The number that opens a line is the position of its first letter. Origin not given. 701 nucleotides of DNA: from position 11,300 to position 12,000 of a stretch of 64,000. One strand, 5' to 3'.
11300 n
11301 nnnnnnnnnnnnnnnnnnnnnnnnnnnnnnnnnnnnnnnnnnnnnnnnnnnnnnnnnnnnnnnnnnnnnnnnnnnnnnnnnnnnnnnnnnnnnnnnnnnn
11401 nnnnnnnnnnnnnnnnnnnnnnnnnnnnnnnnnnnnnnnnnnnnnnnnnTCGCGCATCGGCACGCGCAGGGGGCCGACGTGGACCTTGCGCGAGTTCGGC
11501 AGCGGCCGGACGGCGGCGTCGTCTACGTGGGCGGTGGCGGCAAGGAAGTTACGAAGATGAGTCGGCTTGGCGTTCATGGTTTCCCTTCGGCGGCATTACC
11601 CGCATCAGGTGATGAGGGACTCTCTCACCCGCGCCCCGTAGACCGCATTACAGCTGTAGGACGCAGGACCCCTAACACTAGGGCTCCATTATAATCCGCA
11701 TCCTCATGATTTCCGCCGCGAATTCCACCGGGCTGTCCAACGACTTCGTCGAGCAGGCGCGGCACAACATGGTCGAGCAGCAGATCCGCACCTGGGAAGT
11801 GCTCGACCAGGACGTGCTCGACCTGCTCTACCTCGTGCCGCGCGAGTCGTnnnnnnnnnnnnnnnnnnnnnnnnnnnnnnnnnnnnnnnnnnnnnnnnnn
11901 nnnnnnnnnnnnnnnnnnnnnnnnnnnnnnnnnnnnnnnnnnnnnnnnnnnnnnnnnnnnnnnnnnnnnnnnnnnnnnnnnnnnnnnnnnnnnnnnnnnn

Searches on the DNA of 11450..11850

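Call 63: search_rna_families(source=window, start=11450, end=11850, threshold=evalue, max_evalue=1)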
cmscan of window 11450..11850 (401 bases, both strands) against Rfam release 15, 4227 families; matches with E-value up to 1: 1.
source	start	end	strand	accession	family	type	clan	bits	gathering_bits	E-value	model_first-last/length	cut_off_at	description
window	11565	11683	-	RF00059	TPP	Cis-reg; riboswitch;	-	52.9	54.3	1e-09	1-105/105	no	TPP riboswitch aptamer (THI element)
